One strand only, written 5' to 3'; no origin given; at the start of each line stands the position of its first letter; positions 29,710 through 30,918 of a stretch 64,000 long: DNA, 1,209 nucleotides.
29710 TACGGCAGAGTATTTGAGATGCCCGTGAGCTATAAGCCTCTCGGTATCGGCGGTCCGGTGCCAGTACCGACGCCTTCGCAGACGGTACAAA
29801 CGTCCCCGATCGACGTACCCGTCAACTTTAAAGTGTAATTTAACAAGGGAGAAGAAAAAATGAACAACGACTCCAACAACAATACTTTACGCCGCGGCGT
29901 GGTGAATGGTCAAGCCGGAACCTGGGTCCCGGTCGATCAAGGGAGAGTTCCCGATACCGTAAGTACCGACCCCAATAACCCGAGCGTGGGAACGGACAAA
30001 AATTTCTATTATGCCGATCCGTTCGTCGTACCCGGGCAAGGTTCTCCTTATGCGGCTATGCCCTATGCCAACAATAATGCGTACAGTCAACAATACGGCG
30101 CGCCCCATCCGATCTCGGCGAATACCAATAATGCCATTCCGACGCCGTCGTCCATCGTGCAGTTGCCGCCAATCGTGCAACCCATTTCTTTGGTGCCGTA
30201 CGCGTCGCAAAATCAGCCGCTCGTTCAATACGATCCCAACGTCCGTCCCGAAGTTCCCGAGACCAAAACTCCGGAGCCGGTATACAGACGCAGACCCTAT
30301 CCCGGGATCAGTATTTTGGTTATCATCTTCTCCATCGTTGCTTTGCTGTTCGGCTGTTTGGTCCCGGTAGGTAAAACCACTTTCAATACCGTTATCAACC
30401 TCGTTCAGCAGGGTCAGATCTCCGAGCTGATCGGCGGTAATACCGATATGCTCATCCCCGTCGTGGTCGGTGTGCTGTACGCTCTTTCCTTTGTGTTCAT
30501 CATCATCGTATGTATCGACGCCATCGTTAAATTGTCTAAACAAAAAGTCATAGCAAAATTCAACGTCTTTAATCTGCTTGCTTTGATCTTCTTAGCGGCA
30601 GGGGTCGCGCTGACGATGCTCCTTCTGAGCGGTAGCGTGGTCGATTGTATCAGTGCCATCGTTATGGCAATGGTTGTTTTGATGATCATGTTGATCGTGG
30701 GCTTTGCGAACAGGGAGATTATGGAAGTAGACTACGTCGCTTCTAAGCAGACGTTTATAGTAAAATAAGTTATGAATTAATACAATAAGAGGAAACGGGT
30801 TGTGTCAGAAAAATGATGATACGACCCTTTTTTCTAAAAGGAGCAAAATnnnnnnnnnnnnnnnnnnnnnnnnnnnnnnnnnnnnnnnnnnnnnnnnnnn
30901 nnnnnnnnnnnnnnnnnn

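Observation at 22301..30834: Ten-gene array with no recognisable family: seven paralogous 4-TM membrane proteins interleaved with three soluble low-complexity mini-proteins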

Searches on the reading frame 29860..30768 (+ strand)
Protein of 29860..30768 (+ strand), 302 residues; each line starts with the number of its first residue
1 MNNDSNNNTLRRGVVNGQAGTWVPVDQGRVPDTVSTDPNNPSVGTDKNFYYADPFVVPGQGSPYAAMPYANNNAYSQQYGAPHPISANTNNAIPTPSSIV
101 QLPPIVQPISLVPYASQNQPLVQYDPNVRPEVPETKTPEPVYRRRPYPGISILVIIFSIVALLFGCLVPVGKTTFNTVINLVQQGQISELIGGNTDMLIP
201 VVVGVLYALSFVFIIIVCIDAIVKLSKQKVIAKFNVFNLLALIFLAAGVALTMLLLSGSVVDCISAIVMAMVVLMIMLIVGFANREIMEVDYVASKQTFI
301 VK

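Call 3: search_protein_families(library=pfam, proteins=[window:29860-30768:+], max_evalue=1)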
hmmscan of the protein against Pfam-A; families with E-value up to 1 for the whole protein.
window:29860-30768:+ (302 aa): 0 families

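Call 4: search_protein_families(library=ncbifam, proteins=[window:29860-30768:+], max_evalue=1)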
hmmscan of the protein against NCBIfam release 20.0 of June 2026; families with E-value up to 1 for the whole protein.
window:29860-30768:+ (302 aa): 0 families

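Call 8: find_homologous_proteins(query=window:29860-30768:+)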
Query window:29860-30768:+ (302 aa): 137 proteins with E <= 0.001 among 2878 candidates; the best 120 are listed.
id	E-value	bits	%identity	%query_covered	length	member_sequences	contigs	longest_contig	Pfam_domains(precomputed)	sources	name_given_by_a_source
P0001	1.8e-191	653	100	100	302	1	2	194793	-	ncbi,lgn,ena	-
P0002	2.1e-137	475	70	100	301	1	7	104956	-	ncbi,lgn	-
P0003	1.9e-130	452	68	100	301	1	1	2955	-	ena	-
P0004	1.1e-127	443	68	97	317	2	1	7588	-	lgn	-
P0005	1.1e-121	424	69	99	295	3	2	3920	-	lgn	-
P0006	3.0e-119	416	64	99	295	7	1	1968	-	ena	-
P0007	2.9e-118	412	66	100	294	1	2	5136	-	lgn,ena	-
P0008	4.4e-118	412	65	100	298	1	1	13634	-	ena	-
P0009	1.3e-117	410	64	99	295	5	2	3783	-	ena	-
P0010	5.1e-117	408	64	99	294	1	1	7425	-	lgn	-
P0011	9.5e-117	407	64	100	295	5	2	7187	-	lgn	-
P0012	1.0e-116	407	64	99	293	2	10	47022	-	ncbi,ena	-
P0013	3.8e-115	402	61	100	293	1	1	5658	-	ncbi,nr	ncbi:MAG: hypothetical protein J5781_03525 [Clostridia bacterium]|nr:hypothetical protein [Clostridi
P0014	1.0e-114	401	62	100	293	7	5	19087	-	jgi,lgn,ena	-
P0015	3.5e-90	320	54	98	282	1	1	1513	-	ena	-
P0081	2.8e-33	134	35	96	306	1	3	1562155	-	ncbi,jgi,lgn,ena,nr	ncbi:MAG: hypothetical protein GX242_05365 [Clostridiales bacterium]|jgi:hypothetical protein|nr:hyp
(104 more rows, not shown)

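Call 9: find_encoding_contigs(protein=P0001, flank=10000, max_places=3)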
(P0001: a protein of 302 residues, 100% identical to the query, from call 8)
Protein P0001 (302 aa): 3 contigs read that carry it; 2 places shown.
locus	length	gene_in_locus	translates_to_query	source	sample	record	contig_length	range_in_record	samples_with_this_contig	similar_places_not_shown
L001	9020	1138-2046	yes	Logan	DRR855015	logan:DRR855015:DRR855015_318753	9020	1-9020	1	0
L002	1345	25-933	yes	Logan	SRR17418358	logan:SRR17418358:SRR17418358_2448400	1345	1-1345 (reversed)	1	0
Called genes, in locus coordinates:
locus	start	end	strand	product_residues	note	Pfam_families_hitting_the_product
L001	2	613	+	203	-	?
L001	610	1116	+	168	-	PF10571:UPF0547 (faint)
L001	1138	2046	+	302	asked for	-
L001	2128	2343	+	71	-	PF00550:PP-binding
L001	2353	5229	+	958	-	PF09479:Flg_new, PF18998:Flg_new_2 (faint), PF09479:Flg_new, PF01841:Transglut_core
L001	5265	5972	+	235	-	PF11667:DUF3267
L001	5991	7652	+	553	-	PF16499:Melibiase_2, PF17801:Melibiase_C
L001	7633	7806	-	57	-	-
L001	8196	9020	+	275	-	?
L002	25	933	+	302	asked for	-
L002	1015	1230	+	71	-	PF00550:PP-binding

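Call 10: find_encoding_contigs(protein=P0081, flank=10000, max_places=2)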
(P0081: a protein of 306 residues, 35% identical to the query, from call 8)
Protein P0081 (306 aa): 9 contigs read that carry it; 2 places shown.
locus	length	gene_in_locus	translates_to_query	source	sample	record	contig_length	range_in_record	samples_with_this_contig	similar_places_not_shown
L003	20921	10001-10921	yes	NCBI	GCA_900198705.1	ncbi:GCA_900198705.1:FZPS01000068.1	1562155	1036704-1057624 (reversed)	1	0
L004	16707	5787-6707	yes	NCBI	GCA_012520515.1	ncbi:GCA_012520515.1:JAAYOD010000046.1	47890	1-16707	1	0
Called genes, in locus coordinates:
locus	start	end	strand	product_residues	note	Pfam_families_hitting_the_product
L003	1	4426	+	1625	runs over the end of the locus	PF09479:Flg_new (faint), PF18998:Flg_new_2 (weak), PF13306:LRR_5, PF13855:LRR_8 (faint), PF13306:LRR_5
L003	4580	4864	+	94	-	PF00312:Ribosomal_S15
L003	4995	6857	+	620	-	PF01138:RNase_PH, PF03725:RNase_PH_C, PF03726:PNPase, PF01138:RNase_PH, PF00013:KH_1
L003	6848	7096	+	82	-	PF00575:S1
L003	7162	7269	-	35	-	-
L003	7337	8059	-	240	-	PF03009:GDPD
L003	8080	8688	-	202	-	PF02589:LUD_dom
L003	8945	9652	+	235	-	-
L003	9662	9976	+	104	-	-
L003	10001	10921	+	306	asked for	-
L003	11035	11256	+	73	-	PF00550:PP-binding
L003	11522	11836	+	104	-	PF00584:SecE (weak)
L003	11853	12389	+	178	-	PF02357:NusG, PF00467:KOW (faint), PF23284:KOW2_Spt5 (faint)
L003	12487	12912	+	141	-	PF03946:Ribosomal_L11_N, PF00298:Ribosomal_L11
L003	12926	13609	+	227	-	PF00687:Ribosomal_L1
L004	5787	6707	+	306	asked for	-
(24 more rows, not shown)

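Call 12: find_related_loci(query=A1, collection=genome_contigs, flank=10000)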
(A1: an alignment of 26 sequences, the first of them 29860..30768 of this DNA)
Query A1 (302 aa) in genome_contigs; peptide patterns used: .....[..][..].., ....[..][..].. (x = any residue, [..] = any of these).
204 stretches matched a pattern; 92 encode a relative of the query (tblastn E <= 1e-3); the best 80 are kept; 79 distinct loci.
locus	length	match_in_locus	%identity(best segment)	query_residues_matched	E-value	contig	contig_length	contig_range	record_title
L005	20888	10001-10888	64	1-302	1e-127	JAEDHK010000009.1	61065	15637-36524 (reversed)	MAG: Clostridia bacterium isolate MAG134 NODE_254_length_61065_cov_13.777463, whole genome shotgun sequence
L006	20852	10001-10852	45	3-300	2e-74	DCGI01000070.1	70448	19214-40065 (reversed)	MAG TPA_asm: Christensenella sp. UBA1782 UBA1782_contig_43916, whole genome shotgun sequence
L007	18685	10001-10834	44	7-302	2e-73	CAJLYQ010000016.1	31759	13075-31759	MAG TPA_asm: uncultured Catabacter sp. isolate ERR321646-bin.66 genome assembly, contig: NODE_919_length_31759_cov_5.122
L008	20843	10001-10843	43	2-302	1e-72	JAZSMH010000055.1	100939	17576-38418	MAG: Clostridia bacterium isolate T1900044555_TS20190021.MAGScoT_cleanbin_000019 SGB_290_k141_2894931, whole genome shot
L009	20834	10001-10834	41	7-302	3e-72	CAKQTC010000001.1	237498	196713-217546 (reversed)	MAG: uncultured Clostridia bacterium isolate REFINED_METABAT215_TOP10_CONTIGS_1500_ASSEMBLY_K77_MERGED__Hadza_MoBio_hadz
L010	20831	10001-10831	43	7-302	5e-72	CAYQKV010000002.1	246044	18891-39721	MAG TPA_asm: uncultured Christensenella sp. isolate binchicken_co370_50 genome assembly, contig: NODE_41_length_246044_c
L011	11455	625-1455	45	7-302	2e-71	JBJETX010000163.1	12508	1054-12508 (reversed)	MAG: Christensenellales bacterium isolate PUUB15_bin.055 NODE_5005_length_12508_cov_5.583956, whole genome shotgun seque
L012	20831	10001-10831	41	7-302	4e-69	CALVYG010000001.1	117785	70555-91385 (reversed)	MAG: uncultured Clostridia bacterium isolate BRZ_LD__bin84 genome assembly, contig: BRZ_LD__NODE_60_length_117785_cov_6.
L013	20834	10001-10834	43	11-302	3e-67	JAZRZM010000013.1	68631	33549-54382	MAG: Clostridia bacterium isolate T1900044948_TA20190001.MAGScoT_cleanbin_000020 SGB_3506_k141_1014759, whole genome sho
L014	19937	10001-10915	40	6-299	2e-58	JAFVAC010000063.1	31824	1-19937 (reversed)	MAG: Clostridia bacterium isolate RGIG4983 Roe_deer_Rumen-5__c325200, whole genome shotgun sequence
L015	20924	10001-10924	38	1-302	3e-58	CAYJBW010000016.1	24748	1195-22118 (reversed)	MAG TPA_asm: uncultured Christensenella sp. isolate ERP122455_co2_177 genome assembly, contig: NODE_325_length_24748_cov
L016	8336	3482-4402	38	2-300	4e-57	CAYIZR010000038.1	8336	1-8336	MAG TPA_asm: uncultured Christensenella sp. isolate ERP122455_co1_199 genome assembly, contig: NODE_2780_length_8336_cov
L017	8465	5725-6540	42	7-301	6e-57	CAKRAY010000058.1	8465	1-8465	MAG: uncultured Clostridia bacterium isolate REFINED_METABAT215_TOP10_CONTIGS_1500_ASSEMBLY_K77_MERGED__Hadza_MoBio_hadz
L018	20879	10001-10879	39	11-300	3e-56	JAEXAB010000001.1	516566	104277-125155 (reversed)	MAG: Bacillota bacterium isolate OH_SFB_23 k127_1422419, whole genome shotgun sequence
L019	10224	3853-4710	39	3-299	5e-53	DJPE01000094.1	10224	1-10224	MAG TPA_asm: Christensenella sp. UBA6420 UBA6420_contig_12143, whole genome shotgun sequence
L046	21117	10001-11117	33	2-291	1e-28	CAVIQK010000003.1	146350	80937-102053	bacterium isolate H07617-L1_cleanbin_000032 genome assembly, contig: Spades_H07617-L1_contig_18, whole genome shotgun se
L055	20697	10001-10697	40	16-181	9e-27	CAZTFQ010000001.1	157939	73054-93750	MAG TPA_asm: uncultured Christensenellaceae bacterium isolate SRP225648_co1_894 genome assembly, contig: NODE_57_length_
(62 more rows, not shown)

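Call 37: predict_structure(alignment_id=A2)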
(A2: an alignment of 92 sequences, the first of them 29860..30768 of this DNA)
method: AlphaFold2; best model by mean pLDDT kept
length: 302 residues; sequences in the alignment: 92
mean_pLDDT: 76.0   pTM: 0.57
mean pLDDT of the five models: 76.0, 75.0, 75.0, 74.6, 74.1
residues with pLDDT >= 90: 108; 70-90: 92; 50-70: 35; < 50: 67
segments of 3 or more residues with pLDDT < 50: 1-9, 57-87, 100-102, 104-121
pLDDT, mean of each block of 10 residues (from residue 1): 42 78 82 85 90 62 41 44 48 50 45 45 63 65 92 98 86 77 85 88 93 97 96 95 97 90 93 97 91 71 48
secondary structure, 60 per line:
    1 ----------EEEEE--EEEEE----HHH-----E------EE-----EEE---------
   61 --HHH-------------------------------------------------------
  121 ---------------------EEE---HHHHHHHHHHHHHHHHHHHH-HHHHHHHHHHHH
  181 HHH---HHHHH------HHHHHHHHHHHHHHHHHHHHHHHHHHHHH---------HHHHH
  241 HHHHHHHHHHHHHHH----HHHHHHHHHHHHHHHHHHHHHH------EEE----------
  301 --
elements in order: E11-15 E18-22 E49-51 E142-144 H148-167 H169-183 H187-191 H198-226 H236-255 H260-281 E288-290

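Call 44: search_protein_families(library=pfam, proteins=[L046:2089-2817:+, L046:2892-4625:+, L046:4630-5598:+, L046:6827-7891:+, L046:8137-9324:+, L046:11472-12446:+, L046:13389-15062:+, L055:11756-13651:+, L055:13675-14628:+, L055:6169-7047:+], max_evalue=0.001)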
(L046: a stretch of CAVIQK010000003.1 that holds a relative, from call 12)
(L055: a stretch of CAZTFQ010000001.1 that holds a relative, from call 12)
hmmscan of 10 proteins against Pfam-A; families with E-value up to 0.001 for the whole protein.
L046:2089-2817:+ (242 aa): 1 family
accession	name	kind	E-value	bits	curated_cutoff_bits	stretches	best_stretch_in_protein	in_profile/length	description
PF08713.17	DNA_alkylation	-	1.3e-16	61.4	21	1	31-208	15-206/213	DNA alkylation repair enzyme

L046:2892-4625:+ (577 aa): 4 families
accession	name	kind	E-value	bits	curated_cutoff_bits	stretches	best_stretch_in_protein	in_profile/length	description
PF02878.22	PGM_PMM_I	-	1.4e-37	128.9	22.5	1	39-178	3-136/138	Phosphoglucomutase/phosphomannomutase, alpha/beta/alpha domain I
PF02879.22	PGM_PMM_II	-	2.9e-23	82.8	29.3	1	219-317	7-99/103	Phosphoglucomutase/phosphomannomutase, alpha/beta/alpha domain II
PF02880.22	PGM_PMM_III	-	4.7e-20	72.3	20.7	1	330-452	2-111/115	Phosphoglucomutase/phosphomannomutase, alpha/beta/alpha domain III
PF00408.26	PGM_PMM_IV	-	0.0007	20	23.1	0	532-551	32-50/68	Phosphoglucomutase/phosphomannomutase, C-terminal domain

L046:4630-5598:+ (322 aa): 0 families

L046:6827-7891:+ (354 aa): 0 families

L046:8137-9324:+ (395 aa): 0 families

L046:11472-12446:+ (324 aa): 0 families

L046:13389-15062:+ (557 aa): 5 families
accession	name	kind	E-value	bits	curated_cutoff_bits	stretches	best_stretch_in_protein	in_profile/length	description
PF22505.1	RNase_J_b_CASP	-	8.8e-48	161.7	27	1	226-350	2-126/126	Ribonuclease J, beta-CASP domain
PF17770.6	RNase_J_C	-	3.2e-10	41.4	23.8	1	457-555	1-102/102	Ribonuclease J C-terminal domain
PF07521.17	RMMBL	-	5.1e-10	39.6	21.6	1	362-418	8-63/63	Zn-dependent metallo-hydrolase RNA specificity domain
PF00753.33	Lactamase_B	-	1.4e-09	38.6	22.7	1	22-164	5-149/196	Metallo-beta-lactamase superfamily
PF12706.13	Lactamase_B_2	-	3.8e-07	30.3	27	1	62-203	24-170/200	Beta-lactamase superfamily domain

L055:11756-13651:+ (631 aa): 5 families
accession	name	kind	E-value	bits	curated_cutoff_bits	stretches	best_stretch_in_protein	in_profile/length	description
PF02421.24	FeoB_N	-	2.8e-54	183.3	27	1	2-155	2-156/156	Ferrous iron transport protein B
PF07670.19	Gate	-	8.9e-26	90.8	29.6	2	271-364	2-102/104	Nucleoside recognition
PF01926.29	MMR_HSR1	-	1.6e-19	70.6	21.9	1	2-112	1-112/113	50S ribosome-binding GTPase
PF07664.17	FeoB_C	-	5.7e-11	42.4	26.6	1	374-425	1-53/54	Ferrous iron transport protein B C terminus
PF09439.16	SRPRB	-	0.00036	20.4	25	1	3-105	6-100/178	Signal recognition particle receptor beta subunit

L055:13675-14628:+ (317 aa): 1 family
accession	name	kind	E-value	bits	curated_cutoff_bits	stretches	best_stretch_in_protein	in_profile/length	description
PF07523.18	Big_3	-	0.00061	20.4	21.2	0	39-103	3-60/68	Bacterial Ig-like domain (group 3)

L055:6169-7047:+ (292 aa): 3 families
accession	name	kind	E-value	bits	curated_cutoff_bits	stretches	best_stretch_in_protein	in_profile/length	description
PF08443.16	RimK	-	3.2e-36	125.1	21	1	93-285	2-187/188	RimK-like ATP-grasp domain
PF02955.21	GSH-S_ATP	-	3.3e-11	43.4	23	1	141-250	34-152/175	Prokaryotic glutathione synthetase, ATP-grasp domain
PF02655.19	ATP-grasp_3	-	1.1e-06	29.3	23.2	1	92-263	1-155/160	ATP-grasp domain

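Call 46: find_related_loci(query=A1, collection=viral_contigs, flank=5000)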
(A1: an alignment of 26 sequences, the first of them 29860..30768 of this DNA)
Query A1 (302 aa) in viral_contigs; peptide patterns used: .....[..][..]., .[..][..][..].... (x = any residue, [..] = any of these).
13 stretches matched a pattern, but none encodes a relative of the query by tblastn (E <= 1e-3).

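Call 54: search_protein_families(library=padloc, proteins=[window:29860-30768:+], max_evalue=0.01)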
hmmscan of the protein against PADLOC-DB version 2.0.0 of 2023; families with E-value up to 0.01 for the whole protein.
window:29860-30768:+ (302 aa): 0 families

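Call 55: search_protein_families(library=phrogs, proteins=[window:29860-30768:+], max_evalue=0.01)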
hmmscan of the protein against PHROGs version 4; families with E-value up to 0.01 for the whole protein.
window:29860-30768:+ (302 aa): 0 families

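Call 64: list_cluster_members(proteins=[P0001, P0152, P0155])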
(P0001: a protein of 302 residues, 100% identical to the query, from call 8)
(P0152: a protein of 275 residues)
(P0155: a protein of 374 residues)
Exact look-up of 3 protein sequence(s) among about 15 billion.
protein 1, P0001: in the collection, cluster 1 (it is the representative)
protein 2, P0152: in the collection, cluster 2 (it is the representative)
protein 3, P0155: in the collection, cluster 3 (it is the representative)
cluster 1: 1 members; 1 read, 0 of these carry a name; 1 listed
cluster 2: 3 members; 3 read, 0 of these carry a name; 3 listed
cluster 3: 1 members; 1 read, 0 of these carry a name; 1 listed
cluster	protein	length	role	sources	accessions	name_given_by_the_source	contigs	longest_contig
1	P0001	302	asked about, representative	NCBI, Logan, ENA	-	-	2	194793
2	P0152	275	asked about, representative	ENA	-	-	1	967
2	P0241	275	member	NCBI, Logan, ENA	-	-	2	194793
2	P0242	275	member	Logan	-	-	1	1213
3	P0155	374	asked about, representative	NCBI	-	-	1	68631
